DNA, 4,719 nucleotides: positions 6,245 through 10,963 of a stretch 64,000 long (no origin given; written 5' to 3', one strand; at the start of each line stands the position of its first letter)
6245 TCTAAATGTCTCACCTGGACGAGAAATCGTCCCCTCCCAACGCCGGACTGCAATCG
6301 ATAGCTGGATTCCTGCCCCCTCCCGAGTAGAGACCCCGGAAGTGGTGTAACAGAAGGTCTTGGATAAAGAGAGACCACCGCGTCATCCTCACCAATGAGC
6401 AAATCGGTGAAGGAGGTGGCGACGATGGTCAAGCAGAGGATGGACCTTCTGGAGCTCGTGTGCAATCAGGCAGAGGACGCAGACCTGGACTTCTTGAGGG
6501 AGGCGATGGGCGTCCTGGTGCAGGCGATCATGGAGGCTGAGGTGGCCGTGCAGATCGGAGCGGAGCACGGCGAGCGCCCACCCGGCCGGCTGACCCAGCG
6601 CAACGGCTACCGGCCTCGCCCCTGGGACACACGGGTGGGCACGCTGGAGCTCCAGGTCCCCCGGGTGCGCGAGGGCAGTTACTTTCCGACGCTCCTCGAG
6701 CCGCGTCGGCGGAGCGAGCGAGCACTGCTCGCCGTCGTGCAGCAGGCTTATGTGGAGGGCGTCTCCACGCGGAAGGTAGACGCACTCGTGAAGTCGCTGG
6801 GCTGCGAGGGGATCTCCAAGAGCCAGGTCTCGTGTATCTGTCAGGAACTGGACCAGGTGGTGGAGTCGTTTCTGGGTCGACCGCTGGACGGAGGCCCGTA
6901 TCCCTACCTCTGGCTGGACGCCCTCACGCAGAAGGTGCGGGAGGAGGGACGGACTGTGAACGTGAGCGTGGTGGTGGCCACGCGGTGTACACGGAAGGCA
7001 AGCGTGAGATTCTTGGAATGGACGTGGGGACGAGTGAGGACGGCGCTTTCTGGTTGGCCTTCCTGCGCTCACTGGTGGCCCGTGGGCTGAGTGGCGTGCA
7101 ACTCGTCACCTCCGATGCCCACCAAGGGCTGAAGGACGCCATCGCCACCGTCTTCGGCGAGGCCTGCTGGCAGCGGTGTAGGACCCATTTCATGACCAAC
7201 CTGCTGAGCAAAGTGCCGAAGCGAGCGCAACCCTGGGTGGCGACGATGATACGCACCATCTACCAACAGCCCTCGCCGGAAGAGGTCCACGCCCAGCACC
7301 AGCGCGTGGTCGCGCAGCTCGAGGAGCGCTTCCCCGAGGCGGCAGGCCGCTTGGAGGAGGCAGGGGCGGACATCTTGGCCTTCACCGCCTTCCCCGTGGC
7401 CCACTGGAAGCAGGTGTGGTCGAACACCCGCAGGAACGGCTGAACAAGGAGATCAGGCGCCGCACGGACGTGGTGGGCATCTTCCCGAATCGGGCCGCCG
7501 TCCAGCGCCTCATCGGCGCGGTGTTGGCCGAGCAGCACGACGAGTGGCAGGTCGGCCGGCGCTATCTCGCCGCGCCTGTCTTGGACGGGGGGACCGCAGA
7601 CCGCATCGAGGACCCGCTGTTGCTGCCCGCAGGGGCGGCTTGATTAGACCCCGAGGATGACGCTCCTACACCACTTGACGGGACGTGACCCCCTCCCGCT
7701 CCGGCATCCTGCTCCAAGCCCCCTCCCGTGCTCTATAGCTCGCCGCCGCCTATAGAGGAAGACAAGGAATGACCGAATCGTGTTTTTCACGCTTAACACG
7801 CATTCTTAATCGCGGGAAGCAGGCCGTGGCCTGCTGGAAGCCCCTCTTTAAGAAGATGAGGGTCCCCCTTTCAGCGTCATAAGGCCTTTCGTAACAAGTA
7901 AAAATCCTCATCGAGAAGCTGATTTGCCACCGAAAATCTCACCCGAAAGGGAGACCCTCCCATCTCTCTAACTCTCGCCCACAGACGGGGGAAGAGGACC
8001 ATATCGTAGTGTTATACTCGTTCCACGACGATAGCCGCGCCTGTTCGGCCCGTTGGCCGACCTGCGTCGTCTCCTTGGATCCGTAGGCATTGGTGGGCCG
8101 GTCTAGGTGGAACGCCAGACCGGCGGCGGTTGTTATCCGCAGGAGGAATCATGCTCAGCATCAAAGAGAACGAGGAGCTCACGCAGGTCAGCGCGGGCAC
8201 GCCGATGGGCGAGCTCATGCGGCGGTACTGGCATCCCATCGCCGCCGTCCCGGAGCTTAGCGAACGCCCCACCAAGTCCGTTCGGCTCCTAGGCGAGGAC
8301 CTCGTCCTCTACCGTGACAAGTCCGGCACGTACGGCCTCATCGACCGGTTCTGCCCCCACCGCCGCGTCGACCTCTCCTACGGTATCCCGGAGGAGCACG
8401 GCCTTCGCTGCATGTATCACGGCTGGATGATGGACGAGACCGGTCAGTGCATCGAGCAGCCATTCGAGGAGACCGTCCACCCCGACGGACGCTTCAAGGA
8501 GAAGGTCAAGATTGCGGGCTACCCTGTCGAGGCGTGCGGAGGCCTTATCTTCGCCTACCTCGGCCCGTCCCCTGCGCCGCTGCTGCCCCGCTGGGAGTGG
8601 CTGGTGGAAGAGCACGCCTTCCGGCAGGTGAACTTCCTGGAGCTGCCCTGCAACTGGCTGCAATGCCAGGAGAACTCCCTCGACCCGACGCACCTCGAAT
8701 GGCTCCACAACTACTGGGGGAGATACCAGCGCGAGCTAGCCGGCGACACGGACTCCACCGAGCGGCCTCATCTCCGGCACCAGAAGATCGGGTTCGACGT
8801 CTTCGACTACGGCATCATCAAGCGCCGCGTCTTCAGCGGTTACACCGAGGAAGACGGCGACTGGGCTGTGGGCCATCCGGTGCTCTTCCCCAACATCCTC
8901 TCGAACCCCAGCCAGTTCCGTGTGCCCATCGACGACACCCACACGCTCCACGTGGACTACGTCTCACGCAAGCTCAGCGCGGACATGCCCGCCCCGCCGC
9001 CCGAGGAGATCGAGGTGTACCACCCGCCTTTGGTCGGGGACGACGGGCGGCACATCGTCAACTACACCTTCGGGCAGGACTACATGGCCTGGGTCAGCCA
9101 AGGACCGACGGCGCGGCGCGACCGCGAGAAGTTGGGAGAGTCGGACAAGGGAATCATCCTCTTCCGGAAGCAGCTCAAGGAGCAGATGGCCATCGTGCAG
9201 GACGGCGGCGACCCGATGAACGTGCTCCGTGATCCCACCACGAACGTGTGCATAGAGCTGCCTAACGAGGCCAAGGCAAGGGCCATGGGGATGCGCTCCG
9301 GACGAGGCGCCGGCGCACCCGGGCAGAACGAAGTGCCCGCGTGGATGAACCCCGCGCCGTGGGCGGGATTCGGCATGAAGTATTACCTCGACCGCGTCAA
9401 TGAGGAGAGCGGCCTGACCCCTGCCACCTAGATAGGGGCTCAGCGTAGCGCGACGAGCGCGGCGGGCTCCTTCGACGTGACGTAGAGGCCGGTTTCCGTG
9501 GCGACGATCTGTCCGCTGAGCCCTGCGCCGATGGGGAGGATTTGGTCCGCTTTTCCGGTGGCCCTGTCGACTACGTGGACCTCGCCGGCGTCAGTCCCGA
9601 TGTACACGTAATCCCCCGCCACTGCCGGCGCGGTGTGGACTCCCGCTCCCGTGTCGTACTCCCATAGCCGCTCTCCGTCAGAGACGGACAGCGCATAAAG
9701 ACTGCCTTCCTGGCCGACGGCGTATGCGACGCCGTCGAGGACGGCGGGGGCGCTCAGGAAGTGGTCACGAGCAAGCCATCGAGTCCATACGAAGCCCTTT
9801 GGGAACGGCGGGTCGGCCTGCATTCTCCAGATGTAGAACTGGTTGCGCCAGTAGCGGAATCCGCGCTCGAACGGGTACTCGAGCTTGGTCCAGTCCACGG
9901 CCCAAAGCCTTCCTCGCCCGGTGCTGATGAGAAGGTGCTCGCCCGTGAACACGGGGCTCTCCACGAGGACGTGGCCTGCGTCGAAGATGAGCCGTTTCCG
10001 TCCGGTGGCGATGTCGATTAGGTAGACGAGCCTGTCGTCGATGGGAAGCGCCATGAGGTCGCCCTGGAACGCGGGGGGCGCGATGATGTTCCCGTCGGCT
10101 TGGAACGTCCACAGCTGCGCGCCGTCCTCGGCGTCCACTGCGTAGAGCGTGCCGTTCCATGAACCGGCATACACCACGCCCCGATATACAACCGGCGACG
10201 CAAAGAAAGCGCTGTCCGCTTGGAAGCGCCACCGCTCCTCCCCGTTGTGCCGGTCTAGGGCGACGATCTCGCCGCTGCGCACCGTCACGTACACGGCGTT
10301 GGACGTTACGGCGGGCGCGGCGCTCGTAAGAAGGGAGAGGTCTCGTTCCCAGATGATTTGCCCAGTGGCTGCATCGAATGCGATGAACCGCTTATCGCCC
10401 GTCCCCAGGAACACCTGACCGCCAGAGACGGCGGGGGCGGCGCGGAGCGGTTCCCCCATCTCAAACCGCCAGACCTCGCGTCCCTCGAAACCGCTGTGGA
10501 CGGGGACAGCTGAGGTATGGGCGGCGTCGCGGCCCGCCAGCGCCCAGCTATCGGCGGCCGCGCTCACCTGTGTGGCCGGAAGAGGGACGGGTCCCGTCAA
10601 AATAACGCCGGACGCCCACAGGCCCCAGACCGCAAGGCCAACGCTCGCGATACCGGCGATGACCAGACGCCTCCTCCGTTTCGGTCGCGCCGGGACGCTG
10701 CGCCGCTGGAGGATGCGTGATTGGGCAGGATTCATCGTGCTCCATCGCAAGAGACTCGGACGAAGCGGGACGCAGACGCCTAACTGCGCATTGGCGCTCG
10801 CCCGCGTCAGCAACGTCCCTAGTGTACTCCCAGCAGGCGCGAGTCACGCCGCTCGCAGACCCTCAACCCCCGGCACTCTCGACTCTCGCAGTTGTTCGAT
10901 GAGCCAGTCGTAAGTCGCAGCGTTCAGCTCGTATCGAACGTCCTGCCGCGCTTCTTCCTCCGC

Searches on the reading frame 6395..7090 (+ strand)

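Call 10: search_protein_families(library=pfam, proteins=[window:6395-7090:+])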
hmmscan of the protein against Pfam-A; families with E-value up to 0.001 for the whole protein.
window:6395-7090:+ (231 aa): 1 family
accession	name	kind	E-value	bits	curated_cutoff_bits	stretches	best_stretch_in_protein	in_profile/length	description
PF00872.24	Transposase_mut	-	3.5e-53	181.3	21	1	16-198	8-189/379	Transposase, Mutator family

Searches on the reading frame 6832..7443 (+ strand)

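Call 10: search_protein_families(library=pfam, proteins=[window:6832-7443:+])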
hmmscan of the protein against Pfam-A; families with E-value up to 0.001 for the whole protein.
window:6832-7443:+ (203 aa): 2 families
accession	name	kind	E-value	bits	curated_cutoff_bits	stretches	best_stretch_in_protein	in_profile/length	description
PF00872.24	Transposase_mut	-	5e-49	167.6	21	1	51-198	188-335/379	Transposase, Mutator family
PF10551.15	MULE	-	0.00028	21.7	27.6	1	57-123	28-99/99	MULE transposase domain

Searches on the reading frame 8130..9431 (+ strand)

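Call 10: search_protein_families(library=pfam, proteins=[window:8130-9431:+])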
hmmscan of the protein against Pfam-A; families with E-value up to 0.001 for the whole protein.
window:8130-9431:+ (433 aa): 2 families
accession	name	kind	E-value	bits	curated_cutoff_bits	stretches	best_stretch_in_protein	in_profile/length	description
PF00355.32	Rieske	-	2.2e-18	66.4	20.3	1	34-115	2-83/88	Rieske [2Fe-2S] domain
PF19301.5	LigXa_C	-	1.6e-10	41.1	27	1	315-363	208-256/304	LigXa C-terminal domain like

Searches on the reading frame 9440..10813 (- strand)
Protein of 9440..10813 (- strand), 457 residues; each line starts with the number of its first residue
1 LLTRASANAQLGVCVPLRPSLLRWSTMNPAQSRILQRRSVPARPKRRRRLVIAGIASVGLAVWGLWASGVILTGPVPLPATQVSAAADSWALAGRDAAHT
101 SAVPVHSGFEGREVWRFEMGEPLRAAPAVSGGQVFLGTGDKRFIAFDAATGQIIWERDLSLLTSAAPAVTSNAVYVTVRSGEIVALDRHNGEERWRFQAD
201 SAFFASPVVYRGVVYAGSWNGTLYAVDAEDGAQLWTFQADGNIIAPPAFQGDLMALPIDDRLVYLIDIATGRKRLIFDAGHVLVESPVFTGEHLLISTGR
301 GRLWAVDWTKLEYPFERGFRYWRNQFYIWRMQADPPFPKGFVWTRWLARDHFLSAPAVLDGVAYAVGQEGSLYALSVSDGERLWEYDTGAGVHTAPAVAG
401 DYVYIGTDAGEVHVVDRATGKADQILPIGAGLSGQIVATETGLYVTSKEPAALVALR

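Call 10: search_protein_families(library=pfam, proteins=[window:9440-10813:-])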
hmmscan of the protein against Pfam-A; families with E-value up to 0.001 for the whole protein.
window:9440-10813:- (457 aa): 5 families
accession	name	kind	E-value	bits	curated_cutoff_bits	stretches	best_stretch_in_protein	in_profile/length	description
PF13360.13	PQQ_2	-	2.4e-45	155.4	27.6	3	110-217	52-175/233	Outer membrane protein assembly factor BamB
PF13570.13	Beta-prop_ACSF4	-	2.1e-36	126.4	133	2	110-310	80-291/329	Beta-alanine-activating enzyme, beta-propeller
PF01011.28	PQQ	-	3.2e-19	69.5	26.7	1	115-168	530-585/595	Glucose/ethanol/alcohol dehydrogenase, beta-propeller domain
PF14435.11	SUKH-4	-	9.3e-05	23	25.5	0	115-155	63-103/179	SUKH-4 immunity protein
PF03478.24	Beta-prop_KIB1-4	-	0.00089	19.3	27.4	0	164-296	72-170/242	KIB1-4 beta-propeller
